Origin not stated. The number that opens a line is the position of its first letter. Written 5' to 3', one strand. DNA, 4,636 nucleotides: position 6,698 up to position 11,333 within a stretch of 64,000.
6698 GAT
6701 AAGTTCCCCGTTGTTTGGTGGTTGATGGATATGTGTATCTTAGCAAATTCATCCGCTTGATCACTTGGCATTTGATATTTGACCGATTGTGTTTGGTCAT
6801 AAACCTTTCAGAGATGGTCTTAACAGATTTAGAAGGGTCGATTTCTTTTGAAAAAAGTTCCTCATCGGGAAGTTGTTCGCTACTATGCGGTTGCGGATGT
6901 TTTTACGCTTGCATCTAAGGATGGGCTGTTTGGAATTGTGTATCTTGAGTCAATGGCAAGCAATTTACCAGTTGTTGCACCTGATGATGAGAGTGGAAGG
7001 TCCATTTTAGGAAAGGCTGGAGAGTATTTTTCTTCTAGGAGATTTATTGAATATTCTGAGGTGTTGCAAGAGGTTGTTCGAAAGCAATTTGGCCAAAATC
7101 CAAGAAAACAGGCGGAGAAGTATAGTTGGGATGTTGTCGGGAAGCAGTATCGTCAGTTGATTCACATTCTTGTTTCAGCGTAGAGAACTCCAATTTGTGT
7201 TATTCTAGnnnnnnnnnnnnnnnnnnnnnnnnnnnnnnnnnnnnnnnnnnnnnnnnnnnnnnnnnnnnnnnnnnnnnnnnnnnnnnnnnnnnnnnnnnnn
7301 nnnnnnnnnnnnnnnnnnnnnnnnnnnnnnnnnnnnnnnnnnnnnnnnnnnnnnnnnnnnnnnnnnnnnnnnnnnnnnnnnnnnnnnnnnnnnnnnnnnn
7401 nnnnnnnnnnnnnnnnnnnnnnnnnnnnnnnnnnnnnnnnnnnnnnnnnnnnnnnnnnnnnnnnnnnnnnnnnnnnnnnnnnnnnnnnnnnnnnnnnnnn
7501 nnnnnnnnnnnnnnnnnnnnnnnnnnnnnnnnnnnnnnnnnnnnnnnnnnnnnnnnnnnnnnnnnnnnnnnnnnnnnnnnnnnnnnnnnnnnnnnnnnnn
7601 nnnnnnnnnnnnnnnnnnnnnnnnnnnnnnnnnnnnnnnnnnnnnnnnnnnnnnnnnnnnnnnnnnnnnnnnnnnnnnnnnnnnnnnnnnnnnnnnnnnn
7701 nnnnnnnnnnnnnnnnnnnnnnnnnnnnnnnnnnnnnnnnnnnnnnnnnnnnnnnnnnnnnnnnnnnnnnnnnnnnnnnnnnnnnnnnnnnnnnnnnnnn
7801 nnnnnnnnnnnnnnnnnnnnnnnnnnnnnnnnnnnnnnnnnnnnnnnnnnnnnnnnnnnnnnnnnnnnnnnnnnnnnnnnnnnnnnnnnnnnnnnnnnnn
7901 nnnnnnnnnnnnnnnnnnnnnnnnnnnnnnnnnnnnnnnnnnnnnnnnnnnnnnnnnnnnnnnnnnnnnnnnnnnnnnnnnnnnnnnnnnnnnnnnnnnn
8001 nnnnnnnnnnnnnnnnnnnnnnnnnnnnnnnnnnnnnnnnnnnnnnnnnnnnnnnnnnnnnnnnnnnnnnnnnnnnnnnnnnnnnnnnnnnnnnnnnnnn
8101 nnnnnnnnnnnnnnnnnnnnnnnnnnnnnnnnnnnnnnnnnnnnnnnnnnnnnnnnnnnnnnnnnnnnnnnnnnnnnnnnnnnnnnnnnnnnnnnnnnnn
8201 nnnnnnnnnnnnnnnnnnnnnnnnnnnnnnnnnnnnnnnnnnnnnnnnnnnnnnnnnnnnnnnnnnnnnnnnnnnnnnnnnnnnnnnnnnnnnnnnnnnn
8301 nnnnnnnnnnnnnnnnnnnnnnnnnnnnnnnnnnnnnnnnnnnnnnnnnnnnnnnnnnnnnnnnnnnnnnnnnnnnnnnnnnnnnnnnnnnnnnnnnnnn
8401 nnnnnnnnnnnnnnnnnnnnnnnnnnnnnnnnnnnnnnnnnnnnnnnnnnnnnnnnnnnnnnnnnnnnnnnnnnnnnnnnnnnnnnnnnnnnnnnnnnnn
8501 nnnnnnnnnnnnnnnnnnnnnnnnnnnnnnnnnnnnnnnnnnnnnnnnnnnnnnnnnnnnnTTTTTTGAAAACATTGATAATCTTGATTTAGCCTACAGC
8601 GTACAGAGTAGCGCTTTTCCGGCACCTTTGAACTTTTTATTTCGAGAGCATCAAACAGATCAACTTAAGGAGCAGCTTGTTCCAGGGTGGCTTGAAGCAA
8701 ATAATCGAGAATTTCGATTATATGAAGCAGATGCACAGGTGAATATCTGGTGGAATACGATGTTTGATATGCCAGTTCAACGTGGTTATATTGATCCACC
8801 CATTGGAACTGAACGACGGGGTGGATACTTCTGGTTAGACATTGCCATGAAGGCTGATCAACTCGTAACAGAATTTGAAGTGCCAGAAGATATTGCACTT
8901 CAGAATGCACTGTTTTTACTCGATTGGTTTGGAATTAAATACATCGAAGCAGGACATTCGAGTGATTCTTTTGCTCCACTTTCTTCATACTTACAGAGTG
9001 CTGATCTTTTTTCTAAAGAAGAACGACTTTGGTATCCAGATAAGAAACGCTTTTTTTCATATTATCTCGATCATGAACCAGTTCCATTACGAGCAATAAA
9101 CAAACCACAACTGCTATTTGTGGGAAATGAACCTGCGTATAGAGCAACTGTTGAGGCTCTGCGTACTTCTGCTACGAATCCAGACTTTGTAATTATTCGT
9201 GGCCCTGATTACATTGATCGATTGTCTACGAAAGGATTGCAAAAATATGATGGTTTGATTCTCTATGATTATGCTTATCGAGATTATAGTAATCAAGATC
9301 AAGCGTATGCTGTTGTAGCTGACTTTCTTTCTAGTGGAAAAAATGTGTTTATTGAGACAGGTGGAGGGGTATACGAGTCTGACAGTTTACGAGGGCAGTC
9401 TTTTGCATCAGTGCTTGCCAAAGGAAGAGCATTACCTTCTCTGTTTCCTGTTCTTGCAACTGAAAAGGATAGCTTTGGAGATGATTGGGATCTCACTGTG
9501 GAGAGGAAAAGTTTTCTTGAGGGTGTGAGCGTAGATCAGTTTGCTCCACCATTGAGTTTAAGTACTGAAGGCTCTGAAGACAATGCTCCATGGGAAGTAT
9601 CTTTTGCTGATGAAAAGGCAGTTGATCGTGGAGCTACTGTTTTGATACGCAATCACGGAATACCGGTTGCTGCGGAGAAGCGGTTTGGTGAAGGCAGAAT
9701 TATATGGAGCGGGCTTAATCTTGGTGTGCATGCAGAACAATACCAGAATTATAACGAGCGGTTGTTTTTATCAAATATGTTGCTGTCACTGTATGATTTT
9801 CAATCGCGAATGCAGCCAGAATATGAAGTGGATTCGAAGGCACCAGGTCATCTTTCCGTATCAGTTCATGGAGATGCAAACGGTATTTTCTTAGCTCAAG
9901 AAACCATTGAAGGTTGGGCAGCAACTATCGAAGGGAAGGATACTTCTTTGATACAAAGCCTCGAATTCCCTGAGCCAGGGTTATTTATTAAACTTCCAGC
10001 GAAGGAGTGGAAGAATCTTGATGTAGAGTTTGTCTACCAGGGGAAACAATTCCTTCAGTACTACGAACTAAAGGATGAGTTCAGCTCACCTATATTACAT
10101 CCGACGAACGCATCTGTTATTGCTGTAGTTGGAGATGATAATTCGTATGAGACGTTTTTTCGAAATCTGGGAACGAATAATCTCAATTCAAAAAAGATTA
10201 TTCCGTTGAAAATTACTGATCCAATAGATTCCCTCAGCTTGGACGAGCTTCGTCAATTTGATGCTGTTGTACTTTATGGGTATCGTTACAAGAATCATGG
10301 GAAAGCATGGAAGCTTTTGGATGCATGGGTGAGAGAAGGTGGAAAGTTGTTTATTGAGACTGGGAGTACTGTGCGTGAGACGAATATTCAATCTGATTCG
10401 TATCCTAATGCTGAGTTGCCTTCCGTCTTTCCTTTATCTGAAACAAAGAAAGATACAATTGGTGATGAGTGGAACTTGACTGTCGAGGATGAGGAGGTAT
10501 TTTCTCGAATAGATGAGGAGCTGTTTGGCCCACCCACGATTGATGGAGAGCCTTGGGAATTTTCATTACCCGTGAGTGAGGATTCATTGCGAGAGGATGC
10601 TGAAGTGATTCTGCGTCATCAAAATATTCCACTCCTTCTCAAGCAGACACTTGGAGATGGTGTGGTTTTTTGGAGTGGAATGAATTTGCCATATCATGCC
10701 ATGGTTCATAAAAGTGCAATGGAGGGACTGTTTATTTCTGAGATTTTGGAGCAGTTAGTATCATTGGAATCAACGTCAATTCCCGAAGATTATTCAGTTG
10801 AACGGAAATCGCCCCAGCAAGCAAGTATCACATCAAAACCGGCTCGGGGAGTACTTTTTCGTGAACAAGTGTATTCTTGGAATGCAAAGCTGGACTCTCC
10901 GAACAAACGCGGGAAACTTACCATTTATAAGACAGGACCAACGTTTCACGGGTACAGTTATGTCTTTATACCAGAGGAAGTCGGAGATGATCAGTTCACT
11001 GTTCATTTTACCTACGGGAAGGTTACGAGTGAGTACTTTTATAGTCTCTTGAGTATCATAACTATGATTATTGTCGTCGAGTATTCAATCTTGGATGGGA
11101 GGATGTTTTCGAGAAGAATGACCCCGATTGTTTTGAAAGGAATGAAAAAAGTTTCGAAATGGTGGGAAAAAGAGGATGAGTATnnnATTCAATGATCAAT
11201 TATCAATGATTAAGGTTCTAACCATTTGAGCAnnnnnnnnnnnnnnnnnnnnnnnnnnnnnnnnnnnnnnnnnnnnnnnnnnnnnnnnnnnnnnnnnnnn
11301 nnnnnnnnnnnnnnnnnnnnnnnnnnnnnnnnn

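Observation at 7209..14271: Family of three paralogous giant GT-C-like membrane proteins (third copy at 24315-27122)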

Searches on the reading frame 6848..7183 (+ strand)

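Call 9: search_protein_families(library=pfam, proteins=[window:6848-7183:+], max_evalue=0.001)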
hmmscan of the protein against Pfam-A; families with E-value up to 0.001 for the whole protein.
window:6848-7183:+ (111 aa): 2 families
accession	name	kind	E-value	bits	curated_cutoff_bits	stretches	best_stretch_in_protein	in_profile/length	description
PF00534.26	Glycos_transf_1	-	2.1e-08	34.3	26.4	1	3-58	80-135/172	Glycosyl transferases group 1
PF13692.12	Glyco_trans_1_4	-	7.7e-08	33.1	27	1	7-58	68-121/142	Glycosyl transferases group 1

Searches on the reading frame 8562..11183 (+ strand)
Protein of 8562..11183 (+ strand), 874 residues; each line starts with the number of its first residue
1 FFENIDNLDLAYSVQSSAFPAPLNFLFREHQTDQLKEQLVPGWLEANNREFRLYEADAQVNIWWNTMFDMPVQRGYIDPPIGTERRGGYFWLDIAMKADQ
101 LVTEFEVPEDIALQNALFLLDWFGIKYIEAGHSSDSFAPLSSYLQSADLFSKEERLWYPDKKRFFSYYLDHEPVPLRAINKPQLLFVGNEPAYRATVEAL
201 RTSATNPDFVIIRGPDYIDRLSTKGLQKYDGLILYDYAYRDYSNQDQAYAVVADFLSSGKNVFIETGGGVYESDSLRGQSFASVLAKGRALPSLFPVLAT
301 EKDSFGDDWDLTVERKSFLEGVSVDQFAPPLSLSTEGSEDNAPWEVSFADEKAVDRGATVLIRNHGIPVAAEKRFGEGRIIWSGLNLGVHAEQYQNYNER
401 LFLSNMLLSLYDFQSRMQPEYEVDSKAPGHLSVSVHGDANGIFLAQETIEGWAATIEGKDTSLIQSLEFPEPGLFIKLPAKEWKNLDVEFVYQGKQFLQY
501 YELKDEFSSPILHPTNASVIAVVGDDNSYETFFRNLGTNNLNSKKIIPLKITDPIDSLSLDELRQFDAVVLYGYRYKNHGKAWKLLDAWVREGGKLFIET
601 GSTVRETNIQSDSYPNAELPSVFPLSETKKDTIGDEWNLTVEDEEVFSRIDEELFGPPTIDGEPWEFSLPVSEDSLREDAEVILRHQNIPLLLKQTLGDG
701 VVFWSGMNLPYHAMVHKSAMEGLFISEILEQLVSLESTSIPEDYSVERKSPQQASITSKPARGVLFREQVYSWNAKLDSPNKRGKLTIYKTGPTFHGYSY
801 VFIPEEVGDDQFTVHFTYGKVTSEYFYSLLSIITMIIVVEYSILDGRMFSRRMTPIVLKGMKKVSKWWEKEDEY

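Call 94: predict_structure(alignment_id=A4)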
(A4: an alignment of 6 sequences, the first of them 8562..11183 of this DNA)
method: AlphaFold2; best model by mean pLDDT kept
length: 874 residues; sequences in the alignment: 6
mean_pLDDT: 64.9   pTM: 0.43
mean pLDDT of the five models: 64.9, 64.3, 62.6, 61.3, 43.5
residues with pLDDT >= 90: 59; 70-90: 395; 50-70: 169; < 50: 251
segments of 3 or more residues with pLDDT < 50: 1-147, 152-155, 268-290, 329-341, 497-510, 602-616, 821-831, 840-842, 863-874
pLDDT, mean of each block of 10 residues (from residue 1): 28 29 32 36 36 36 35 28 32 35 37 39 33 30 43 53 70 78 84 79 64 82 81 75 63 86 69 29 34 69 59 74 57 35 65 80 83 86 80 76 80 69 81 83 76 74 54 70 71 61 41 82 75 66 76 85 91 79 91 91 35 49 86 76 81 76 77 86 89 91 87 75 88 78 74 79 72 82 87 67 84 81 43 51 53 60 42 31
secondary structure, 60 per line:
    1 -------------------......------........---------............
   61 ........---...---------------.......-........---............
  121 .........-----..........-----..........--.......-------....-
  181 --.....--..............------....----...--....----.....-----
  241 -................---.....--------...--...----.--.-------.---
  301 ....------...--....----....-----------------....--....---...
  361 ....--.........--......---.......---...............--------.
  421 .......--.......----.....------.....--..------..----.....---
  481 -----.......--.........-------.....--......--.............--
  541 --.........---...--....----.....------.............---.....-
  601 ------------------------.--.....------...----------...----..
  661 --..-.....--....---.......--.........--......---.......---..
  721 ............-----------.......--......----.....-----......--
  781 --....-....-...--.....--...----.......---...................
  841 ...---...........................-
elements in order (helices of 4 or more, strands of 3 or more residues): H20-25 H32-39 H49-68 H90-96 H98-105 H109-129 H135-144 E150-159 H162-168 E176-179 E183-187 H190-203 E210-213 H223-226 E231-235 H242-257 E261-265 E274-276 E279-281 E301-304 E311-313 H316-319 H324-327 E345-348 E358-364 E367-375 E378-383 H387-393 H397-411 E420-427 E430-436 E441-445 E452-456 E473-477 E486-492 E495-503 E511-515 E518-523 H526-538 E546-551 H560-563 E568-572 H579-591 E595-599 E628-632 E639-641 E666-670 E680-686 E689-697 E700-705 H709-715 H719-732 E744-750 E753-758 E763-767 E773-778 E783-786 E788-791 E798-802 E812-818 H822-843 H847-873

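Call 97: fold_search(model_id=the predicted structure, library=pdb)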
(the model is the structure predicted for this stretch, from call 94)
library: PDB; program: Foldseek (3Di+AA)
matches with E <= 10: 1266; with E <= 0.001: 103
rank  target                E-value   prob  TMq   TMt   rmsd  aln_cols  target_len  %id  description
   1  5xb7_E                1.5e-08  1.00  0.20  0.25  11.3       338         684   11  GH42 alpha-L-arabinopyranosidase from Bifidobacterium animalis subsp. lactis Bl-04 (released 2017-11-01)
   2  5xb7_C                3.5e-08  1.00  0.20  0.25  11.6       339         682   12  GH42 alpha-L-arabinopyranosidase from Bifidobacterium animalis subsp. lactis Bl-04 (released 2017-11-01)
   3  5xb7_F                3.7e-08  1.00  0.17  0.21  13.7       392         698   11  GH42 alpha-L-arabinopyranosidase from Bifidobacterium animalis subsp. lactis Bl-04 (released 2017-11-01)
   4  5xb7_A                5.5e-08  1.00  0.18  0.22  12.1       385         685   10  GH42 alpha-L-arabinopyranosidase from Bifidobacterium animalis subsp. lactis Bl-04 (released 2017-11-01)
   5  5xb7_D                5.8e-08  1.00  0.20  0.24  11.5       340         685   12  GH42 alpha-L-arabinopyranosidase from Bifidobacterium animalis subsp. lactis Bl-04 (released 2017-11-01)
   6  5xb7_B                9.0e-08  1.00  0.19  0.24  11.9       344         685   12  GH42 alpha-L-arabinopyranosidase from Bifidobacterium animalis subsp. lactis Bl-04 (released 2017-11-01)
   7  3tts_A                1.4e-07  1.00  0.16  0.20  12.6       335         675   11  Crystal structure of beta-galactosidase from Bacillus circulans sp. alkalophilus (released 2012-03-21)
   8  8ibt_B                1.5e-07  1.00  0.16  0.20  12.2       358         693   14  Crystal structure of GH42 beta-galactosidase BiBga42A from Bifidobacterium longum subspecies infantis E318S mutant in  (released 2023-06-07)
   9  8ibr                  1.7e-07  1.00  0.16  0.20  12.1       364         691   13  Crystal structure of GH42 beta-galactosidase BiBga42A from Bifidobacterium longum subspecies infantis in complex with gl (released 2023-06-07)
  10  8ibs_A                2.5e-07  1.00  0.17  0.21  12.2       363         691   13  Crystal structure of GH42 beta-galactosidase BiBga42A from Bifidobacterium longum subspecies infantis E160A/E318A muta (released 2023-06-07)
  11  8ibt_A                2.5e-07  1.00  0.17  0.21  12.0       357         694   14  Crystal structure of GH42 beta-galactosidase BiBga42A from Bifidobacterium longum subspecies infantis E318S mutant in  (released 2023-06-07)
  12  5dfa_B                5.3e-07  1.00  0.17  0.21  10.9       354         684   12  3D structure of the E323A catalytic mutant of Gan42B, a GH42 beta-galactosidase from G. stearothermophilus (released 2015-12-09)
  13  7omi_DDD              8.3e-07  1.00  0.16  0.21  13.7       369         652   11  Bs164 in complex with mannocyclophellitol epoxide (released 2022-02-02)
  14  2gk3_A                9.3e-07  1.00  0.19  0.59   5.3       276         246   13  Cytoplasmic Protein STM3548 from Salmonella typhimurium (released 2006-05-02)
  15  2gk3_E                1.0e-06  1.00  0.18  0.56   6.7       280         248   14  Cytoplasmic Protein STM3548 from Salmonella typhimurium (released 2006-05-02)
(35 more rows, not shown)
